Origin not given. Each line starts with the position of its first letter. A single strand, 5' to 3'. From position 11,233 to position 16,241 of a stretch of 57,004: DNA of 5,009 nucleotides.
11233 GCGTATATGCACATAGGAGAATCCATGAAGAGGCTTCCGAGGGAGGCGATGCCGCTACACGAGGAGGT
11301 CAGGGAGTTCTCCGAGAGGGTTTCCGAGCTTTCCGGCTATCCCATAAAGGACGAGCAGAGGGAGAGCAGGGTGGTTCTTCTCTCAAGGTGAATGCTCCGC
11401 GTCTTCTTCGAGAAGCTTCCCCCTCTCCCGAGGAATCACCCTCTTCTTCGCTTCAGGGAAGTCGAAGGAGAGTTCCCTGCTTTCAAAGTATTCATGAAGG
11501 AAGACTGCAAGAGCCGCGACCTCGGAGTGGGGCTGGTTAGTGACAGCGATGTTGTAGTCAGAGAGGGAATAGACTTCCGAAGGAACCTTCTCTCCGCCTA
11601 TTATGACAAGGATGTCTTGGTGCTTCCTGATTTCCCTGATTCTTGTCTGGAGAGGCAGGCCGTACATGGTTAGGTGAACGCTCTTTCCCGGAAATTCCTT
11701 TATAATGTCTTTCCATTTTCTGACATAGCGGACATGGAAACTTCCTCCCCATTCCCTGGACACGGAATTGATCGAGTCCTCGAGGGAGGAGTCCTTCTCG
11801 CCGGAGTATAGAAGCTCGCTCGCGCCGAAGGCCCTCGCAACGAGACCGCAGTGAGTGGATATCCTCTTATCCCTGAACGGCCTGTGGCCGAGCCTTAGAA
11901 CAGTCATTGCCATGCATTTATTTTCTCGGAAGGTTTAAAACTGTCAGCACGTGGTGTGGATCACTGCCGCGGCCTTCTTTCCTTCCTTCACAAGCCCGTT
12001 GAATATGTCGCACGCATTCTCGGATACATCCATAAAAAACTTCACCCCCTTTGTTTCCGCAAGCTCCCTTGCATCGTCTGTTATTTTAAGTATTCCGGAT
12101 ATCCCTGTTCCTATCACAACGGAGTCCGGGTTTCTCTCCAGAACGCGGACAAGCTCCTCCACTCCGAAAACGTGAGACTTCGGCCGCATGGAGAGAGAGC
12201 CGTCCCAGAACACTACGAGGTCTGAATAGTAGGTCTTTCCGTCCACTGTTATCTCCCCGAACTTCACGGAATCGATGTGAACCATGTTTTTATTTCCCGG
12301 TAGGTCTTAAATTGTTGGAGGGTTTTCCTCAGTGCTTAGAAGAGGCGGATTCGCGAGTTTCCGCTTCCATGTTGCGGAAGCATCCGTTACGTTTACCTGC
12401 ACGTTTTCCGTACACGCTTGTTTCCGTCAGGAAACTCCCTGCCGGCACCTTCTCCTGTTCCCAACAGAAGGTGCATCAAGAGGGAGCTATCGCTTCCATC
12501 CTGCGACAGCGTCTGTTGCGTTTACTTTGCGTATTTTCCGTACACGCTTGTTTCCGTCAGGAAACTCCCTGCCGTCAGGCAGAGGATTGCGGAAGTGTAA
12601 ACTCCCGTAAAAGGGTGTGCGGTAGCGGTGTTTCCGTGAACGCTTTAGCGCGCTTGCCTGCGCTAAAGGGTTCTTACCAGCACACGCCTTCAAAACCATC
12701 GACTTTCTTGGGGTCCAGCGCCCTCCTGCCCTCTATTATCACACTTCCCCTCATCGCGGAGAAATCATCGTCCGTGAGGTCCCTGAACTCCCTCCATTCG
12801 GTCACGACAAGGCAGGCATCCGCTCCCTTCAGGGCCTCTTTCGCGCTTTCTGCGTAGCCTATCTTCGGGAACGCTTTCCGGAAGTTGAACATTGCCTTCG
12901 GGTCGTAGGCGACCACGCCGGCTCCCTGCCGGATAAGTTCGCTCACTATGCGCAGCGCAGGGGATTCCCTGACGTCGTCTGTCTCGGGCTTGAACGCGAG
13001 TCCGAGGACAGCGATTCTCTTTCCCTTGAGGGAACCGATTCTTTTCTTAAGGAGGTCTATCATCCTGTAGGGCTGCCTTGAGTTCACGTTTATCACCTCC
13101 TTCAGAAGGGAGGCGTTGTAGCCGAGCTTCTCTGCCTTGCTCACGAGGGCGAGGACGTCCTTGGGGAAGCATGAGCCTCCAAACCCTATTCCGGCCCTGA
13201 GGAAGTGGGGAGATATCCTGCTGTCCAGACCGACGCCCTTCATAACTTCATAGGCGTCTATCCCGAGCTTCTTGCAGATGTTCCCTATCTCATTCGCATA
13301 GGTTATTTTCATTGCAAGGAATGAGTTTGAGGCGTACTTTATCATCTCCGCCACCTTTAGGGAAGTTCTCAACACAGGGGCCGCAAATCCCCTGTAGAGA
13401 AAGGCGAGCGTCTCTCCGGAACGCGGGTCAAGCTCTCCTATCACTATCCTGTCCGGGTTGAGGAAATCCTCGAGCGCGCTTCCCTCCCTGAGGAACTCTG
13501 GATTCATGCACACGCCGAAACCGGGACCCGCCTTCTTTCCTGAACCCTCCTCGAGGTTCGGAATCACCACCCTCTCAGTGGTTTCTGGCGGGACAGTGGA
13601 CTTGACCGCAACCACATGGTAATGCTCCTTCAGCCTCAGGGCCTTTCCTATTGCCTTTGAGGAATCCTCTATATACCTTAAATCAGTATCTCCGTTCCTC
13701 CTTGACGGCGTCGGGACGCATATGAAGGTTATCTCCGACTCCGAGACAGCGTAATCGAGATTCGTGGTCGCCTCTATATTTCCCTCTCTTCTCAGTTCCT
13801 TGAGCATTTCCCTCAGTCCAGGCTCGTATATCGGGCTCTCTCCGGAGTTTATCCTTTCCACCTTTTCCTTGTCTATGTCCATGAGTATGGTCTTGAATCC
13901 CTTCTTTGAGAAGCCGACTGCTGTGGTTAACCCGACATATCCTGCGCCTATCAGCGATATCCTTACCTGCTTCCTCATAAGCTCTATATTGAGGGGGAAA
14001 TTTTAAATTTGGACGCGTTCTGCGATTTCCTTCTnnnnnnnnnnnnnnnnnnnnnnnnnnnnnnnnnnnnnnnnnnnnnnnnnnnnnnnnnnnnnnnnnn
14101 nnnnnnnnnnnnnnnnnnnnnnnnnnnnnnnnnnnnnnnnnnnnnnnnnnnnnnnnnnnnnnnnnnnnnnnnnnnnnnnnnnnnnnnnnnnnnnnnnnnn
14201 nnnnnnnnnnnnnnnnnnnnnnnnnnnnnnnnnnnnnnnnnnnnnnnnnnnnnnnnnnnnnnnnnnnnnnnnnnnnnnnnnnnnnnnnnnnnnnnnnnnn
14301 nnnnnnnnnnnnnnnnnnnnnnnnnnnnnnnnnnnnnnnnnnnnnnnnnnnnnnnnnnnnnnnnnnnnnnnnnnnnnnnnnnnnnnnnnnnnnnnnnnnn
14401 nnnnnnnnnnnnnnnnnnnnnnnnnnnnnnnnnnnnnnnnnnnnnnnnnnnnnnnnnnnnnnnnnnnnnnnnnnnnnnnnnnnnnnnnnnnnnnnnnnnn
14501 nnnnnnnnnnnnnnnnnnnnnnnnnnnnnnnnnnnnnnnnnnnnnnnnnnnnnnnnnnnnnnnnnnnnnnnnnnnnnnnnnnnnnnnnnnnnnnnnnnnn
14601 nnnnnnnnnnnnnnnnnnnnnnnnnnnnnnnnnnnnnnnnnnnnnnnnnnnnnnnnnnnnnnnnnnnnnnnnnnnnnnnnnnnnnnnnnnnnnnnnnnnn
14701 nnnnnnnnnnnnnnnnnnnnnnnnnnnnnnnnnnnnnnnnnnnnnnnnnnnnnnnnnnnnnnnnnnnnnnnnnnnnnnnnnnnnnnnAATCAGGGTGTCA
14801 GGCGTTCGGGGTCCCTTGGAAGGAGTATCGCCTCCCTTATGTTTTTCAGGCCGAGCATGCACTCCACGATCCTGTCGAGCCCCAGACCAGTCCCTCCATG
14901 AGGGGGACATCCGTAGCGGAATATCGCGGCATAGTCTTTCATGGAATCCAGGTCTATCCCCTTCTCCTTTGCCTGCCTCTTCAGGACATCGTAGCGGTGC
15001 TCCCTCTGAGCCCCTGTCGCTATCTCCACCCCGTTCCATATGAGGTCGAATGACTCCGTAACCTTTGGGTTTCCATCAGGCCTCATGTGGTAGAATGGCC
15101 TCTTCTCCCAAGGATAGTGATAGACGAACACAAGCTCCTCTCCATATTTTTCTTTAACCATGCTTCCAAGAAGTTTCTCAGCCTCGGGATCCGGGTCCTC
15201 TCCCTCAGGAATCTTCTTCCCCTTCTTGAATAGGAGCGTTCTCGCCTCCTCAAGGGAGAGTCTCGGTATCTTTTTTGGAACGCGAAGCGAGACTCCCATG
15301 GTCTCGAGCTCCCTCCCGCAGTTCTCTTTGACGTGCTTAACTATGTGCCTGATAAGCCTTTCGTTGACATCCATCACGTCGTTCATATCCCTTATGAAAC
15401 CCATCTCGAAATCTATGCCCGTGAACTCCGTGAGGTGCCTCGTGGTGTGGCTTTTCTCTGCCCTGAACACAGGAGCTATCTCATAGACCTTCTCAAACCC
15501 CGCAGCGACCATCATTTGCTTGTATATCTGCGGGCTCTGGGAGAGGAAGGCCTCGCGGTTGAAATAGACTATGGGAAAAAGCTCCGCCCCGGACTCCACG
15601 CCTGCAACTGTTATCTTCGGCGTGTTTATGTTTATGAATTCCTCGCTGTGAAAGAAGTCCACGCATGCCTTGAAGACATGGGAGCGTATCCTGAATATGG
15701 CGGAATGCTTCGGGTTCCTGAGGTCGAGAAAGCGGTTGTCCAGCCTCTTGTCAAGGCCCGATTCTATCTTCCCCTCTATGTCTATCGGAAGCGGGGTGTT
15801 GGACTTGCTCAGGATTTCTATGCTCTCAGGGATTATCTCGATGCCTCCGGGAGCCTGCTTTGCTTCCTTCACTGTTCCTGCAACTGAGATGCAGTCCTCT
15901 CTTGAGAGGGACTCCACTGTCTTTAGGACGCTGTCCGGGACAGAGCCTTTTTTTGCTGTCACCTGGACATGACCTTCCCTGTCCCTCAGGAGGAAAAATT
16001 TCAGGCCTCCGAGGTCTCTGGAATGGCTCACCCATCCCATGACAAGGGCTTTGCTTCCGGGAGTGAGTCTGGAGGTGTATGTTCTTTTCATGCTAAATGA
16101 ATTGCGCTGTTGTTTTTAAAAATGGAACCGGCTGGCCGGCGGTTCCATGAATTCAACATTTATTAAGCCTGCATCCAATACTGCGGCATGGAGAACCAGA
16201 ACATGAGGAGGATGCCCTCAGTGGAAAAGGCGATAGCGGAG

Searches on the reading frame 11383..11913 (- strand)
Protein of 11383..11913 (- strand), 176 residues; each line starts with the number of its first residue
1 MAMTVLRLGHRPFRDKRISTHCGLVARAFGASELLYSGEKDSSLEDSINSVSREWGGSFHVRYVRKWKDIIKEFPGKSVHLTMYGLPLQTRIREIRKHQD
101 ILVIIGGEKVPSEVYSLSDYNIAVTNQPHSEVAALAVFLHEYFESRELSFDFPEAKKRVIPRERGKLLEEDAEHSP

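Call 63: search_protein_families(library=pfam, proteins=[window:11383-11913:-], max_evalue=0.0001)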
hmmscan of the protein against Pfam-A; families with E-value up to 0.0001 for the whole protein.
window:11383-11913:- (176 aa): 1 family
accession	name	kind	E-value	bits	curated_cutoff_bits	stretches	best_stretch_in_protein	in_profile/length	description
PF01994.21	Trm56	-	1.6e-45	154.2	25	1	55-167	1-117/119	tRNA ribose 2'-O-methyltransferase, aTrm56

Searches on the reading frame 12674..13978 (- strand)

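Call 62: search_protein_families(library=pfam, proteins=[window:12674-13978:-], max_evalue=0.0001)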
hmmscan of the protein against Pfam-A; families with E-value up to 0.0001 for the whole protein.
window:12674-13978:- (434 aa): 5 families
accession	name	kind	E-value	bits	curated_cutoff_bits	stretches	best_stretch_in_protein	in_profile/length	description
PF03721.20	UDPG_MGDP_dh_N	-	1.3e-59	201.4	27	1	6-190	2-183/187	UDP-glucose/GDP-mannose dehydrogenase family, NAD binding domain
PF00984.24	UDPG_MGDP_dh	-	7.8e-38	128.9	25.4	1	209-300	2-93/94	UDP-glucose/GDP-mannose dehydrogenase family, central domain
PF03720.21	UDPG_MGDP_dh_C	-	2.2e-29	102.3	30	1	323-423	1-103/103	UDP-glucose/GDP-mannose dehydrogenase family, UDP binding domain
PF01210.29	NAD_Gly3P_dh_N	-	5.2e-06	26.9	23.1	1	7-93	2-82/158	NAD-dependent glycerol-3-phosphate dehydrogenase N-terminus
PF03807.23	F420_oxidored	-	1.4e-05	26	21.6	0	6-90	1-69/94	NADP oxidoreductase coenzyme F420-dependent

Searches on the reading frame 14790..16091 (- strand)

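Call 63: search_protein_families(library=pfam, proteins=[window:14790-16091:-], max_evalue=0.0001)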
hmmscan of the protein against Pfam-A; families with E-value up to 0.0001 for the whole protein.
window:14790-16091:- (433 aa): 2 families
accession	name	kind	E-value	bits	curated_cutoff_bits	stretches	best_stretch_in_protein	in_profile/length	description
PF00152.25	tRNA-synt_2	-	4.3e-90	302.3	25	1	114-427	3-307/308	tRNA synthetases class II (D, K and N)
PF01336.31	tRNA_anti-codon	-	6.1e-15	55.4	27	1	17-94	3-75/75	OB-fold nucleic acid binding domain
